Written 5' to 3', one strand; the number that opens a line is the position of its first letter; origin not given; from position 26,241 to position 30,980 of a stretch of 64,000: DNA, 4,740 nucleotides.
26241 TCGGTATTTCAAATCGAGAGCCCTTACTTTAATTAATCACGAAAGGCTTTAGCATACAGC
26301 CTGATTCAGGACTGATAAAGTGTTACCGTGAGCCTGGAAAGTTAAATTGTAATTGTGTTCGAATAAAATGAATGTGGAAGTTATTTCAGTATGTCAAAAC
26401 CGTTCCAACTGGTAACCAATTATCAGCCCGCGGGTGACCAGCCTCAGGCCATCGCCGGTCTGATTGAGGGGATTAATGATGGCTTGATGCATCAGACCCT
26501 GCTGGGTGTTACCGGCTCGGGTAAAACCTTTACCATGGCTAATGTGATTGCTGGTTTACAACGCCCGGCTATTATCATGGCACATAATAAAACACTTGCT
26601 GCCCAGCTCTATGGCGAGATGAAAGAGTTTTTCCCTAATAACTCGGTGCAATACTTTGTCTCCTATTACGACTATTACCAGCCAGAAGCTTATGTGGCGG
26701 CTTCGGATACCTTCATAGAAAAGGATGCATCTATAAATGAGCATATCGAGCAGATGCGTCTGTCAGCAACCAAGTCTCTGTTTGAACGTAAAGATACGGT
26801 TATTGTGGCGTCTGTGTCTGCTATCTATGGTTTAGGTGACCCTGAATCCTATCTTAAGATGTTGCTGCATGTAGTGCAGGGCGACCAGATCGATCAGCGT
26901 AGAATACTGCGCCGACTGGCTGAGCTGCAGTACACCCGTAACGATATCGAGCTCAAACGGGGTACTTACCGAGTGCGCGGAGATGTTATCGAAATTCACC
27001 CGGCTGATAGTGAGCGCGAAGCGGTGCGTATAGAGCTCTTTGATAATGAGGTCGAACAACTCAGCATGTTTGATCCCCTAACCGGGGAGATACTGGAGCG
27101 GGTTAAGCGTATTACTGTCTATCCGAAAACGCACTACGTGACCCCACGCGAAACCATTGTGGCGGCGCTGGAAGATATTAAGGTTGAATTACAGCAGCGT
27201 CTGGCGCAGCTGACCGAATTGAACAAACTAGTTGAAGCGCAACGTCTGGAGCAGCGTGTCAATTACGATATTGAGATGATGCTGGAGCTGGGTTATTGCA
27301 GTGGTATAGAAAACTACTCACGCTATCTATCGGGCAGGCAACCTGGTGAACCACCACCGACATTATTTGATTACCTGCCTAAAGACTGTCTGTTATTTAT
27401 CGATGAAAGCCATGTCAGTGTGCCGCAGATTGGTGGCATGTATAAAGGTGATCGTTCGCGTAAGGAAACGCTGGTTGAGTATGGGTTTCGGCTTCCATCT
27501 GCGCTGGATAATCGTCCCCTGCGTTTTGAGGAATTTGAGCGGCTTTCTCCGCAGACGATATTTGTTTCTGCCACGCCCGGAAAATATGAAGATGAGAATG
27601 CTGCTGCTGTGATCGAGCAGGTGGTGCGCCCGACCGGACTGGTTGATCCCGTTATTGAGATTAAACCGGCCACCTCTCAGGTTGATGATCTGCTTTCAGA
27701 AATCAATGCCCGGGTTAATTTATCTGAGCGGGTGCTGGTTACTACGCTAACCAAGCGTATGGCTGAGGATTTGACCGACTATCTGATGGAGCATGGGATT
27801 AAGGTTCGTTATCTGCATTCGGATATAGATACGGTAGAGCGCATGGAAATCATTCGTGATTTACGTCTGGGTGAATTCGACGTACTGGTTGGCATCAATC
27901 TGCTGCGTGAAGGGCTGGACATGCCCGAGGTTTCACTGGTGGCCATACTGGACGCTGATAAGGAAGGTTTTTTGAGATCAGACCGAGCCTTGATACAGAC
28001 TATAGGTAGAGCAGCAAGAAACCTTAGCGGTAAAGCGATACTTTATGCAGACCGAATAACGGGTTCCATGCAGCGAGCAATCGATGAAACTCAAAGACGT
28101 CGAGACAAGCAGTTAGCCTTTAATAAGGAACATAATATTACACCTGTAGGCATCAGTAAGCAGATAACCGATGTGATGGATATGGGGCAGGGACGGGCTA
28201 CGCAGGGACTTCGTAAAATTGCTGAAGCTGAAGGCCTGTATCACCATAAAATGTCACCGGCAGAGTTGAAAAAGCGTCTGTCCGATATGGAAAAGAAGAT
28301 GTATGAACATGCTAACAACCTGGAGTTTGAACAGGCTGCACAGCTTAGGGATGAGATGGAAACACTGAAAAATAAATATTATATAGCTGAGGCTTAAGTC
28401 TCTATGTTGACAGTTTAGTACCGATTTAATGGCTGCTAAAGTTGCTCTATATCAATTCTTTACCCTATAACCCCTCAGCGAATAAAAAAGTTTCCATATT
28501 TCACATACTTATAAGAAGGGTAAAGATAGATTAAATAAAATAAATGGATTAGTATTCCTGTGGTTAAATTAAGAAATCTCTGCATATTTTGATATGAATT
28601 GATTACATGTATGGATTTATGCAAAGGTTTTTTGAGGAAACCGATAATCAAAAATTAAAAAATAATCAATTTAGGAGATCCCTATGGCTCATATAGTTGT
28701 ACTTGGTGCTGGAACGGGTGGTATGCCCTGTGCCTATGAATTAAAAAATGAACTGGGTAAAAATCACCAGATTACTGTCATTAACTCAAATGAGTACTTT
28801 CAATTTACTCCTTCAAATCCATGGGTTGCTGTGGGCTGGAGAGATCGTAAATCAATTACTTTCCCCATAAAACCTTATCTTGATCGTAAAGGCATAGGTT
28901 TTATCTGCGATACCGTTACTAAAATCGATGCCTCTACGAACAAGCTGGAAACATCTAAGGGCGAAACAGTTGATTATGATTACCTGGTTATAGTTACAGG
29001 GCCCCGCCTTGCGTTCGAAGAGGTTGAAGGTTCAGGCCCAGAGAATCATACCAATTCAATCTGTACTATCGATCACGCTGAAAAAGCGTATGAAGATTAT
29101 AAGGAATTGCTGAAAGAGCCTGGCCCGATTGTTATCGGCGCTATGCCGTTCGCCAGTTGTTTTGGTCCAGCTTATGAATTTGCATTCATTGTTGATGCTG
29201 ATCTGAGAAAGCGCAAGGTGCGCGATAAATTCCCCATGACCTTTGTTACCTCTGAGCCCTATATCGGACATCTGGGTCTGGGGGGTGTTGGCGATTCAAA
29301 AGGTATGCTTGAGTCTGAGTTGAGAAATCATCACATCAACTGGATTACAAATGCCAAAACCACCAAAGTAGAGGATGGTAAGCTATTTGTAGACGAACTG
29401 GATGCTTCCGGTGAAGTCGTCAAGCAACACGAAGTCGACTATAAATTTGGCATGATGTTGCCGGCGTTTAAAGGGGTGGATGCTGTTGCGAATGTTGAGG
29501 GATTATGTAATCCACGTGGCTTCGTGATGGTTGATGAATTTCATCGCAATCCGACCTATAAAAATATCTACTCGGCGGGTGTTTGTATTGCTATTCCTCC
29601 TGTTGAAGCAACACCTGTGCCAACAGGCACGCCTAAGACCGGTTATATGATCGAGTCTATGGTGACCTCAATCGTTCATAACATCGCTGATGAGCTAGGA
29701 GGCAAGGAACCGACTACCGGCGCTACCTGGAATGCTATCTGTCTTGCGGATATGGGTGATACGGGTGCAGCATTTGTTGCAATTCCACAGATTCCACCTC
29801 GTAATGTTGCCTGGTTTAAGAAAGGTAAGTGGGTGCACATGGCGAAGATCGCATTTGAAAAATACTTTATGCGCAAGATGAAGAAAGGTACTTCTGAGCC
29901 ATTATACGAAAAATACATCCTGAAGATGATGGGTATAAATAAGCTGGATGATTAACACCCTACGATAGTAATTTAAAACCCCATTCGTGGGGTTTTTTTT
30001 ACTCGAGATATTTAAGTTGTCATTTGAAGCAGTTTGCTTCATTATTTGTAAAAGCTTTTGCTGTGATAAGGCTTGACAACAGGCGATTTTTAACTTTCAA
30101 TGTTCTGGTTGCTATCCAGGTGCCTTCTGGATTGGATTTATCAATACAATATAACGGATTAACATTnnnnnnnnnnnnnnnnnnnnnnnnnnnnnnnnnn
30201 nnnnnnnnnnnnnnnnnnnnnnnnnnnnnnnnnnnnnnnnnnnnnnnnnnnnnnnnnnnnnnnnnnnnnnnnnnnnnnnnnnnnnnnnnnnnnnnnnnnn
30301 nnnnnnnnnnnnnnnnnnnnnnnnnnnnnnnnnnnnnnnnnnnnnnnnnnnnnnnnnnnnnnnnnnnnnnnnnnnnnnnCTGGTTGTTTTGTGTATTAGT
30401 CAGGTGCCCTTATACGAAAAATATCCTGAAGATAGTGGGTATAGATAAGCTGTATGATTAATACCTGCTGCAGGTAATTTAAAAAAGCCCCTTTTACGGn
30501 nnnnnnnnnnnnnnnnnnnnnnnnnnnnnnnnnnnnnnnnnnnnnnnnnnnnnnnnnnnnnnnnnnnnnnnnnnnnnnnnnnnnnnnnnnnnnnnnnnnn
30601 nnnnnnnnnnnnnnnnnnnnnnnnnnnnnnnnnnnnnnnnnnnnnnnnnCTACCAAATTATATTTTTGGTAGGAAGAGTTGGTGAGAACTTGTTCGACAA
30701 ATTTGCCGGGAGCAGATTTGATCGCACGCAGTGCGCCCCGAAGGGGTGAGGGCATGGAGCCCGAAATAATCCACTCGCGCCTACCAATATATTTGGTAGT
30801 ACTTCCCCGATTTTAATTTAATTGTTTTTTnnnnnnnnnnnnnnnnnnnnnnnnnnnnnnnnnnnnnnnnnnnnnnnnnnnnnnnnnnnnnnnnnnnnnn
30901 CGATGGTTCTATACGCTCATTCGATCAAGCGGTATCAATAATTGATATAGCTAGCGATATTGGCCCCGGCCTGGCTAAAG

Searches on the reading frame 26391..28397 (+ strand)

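Call 71: search_protein_families(library=ncbifam, proteins=[window:26391-28397:+], max_evalue=1e-10)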
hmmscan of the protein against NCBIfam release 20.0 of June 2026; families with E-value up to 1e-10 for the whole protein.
window:26391-28397:+ (668 aa): 6 families
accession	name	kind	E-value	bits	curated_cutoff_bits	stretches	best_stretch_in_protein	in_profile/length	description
NF003673.1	PRK05298.1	equivalog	0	1089.4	743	1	5-661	2-652/653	excinuclease ABC subunit UvrB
TIGR00631.1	uvrb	equivalog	0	1079.3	750.1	1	5-660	2-658/658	excinuclease ABC subunit UvrB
TIGR00580.2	mfd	equivalog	2.6e-20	72.5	800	1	176-295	1-112/907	transcription-repair coupling factor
NF007966.0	PRK10689.1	equivalog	9.3e-15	53.4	1329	1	38-336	19-283/1148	transcription-repair coupling factor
NF053636.1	DDHlcsCsdAPsy1082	equivalog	1.1e-11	44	890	1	446-544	244-337/512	DEAD/DEAH box helicase CsdA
NF053631.1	RNA_helic_CshA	equivalog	3.7e-11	42.6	646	1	442-613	234-401/434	degradosome RNA helicase CshA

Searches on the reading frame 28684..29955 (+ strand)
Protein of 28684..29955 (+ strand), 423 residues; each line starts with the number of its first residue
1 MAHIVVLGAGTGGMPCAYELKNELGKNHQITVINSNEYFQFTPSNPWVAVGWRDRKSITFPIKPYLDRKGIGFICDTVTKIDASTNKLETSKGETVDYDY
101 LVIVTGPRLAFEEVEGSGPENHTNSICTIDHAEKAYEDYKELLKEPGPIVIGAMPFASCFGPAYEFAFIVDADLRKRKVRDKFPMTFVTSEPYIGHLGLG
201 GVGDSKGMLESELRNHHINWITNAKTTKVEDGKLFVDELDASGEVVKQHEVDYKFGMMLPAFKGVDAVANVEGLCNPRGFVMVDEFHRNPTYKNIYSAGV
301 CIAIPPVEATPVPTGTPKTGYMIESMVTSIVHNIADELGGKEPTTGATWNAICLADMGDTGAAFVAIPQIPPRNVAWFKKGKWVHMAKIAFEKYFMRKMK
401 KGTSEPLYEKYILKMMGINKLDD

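Call 71: search_protein_families(library=ncbifam, proteins=[window:28684-29955:+], max_evalue=1e-10)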
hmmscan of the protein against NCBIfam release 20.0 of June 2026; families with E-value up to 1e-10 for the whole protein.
window:28684-29955:+ (423 aa): 1 family
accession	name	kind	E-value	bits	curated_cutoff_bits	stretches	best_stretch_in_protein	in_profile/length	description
NF049943.1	SQR_III_seleno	exception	2.8e-35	122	525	1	3-365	2-343/406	type III sulfide quinone reductase, selenoprotein subtype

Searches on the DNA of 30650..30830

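Call 11: search_rna_families(source=window, start=30650, end=30830, threshold=evalue, max_evalue=10, show_alignments=3)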
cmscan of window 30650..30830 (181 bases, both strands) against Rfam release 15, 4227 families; matches with E-value up to 10: 4.
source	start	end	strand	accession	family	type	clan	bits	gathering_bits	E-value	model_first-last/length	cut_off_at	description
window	30662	30785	+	RF00391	RtT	Cis-reg;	-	20.9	45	0.047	1-130/130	no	RtT RNA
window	30650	30830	-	RF01470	rli38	Gene; sRNA;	-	17.1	49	3.4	15-140/150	5'&3'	Listeria sRNA rli38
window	30741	30777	+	RF00172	CAESAR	Cis-reg;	-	13.3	45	7.4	1-80/80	no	ctgf/hcs24 CAESAR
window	30650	30699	+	RF02089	CLRN1-AS1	Gene; lncRNA;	-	8.8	48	4.4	26-79/79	5'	CLRN1 antisense RNA 1 conserved region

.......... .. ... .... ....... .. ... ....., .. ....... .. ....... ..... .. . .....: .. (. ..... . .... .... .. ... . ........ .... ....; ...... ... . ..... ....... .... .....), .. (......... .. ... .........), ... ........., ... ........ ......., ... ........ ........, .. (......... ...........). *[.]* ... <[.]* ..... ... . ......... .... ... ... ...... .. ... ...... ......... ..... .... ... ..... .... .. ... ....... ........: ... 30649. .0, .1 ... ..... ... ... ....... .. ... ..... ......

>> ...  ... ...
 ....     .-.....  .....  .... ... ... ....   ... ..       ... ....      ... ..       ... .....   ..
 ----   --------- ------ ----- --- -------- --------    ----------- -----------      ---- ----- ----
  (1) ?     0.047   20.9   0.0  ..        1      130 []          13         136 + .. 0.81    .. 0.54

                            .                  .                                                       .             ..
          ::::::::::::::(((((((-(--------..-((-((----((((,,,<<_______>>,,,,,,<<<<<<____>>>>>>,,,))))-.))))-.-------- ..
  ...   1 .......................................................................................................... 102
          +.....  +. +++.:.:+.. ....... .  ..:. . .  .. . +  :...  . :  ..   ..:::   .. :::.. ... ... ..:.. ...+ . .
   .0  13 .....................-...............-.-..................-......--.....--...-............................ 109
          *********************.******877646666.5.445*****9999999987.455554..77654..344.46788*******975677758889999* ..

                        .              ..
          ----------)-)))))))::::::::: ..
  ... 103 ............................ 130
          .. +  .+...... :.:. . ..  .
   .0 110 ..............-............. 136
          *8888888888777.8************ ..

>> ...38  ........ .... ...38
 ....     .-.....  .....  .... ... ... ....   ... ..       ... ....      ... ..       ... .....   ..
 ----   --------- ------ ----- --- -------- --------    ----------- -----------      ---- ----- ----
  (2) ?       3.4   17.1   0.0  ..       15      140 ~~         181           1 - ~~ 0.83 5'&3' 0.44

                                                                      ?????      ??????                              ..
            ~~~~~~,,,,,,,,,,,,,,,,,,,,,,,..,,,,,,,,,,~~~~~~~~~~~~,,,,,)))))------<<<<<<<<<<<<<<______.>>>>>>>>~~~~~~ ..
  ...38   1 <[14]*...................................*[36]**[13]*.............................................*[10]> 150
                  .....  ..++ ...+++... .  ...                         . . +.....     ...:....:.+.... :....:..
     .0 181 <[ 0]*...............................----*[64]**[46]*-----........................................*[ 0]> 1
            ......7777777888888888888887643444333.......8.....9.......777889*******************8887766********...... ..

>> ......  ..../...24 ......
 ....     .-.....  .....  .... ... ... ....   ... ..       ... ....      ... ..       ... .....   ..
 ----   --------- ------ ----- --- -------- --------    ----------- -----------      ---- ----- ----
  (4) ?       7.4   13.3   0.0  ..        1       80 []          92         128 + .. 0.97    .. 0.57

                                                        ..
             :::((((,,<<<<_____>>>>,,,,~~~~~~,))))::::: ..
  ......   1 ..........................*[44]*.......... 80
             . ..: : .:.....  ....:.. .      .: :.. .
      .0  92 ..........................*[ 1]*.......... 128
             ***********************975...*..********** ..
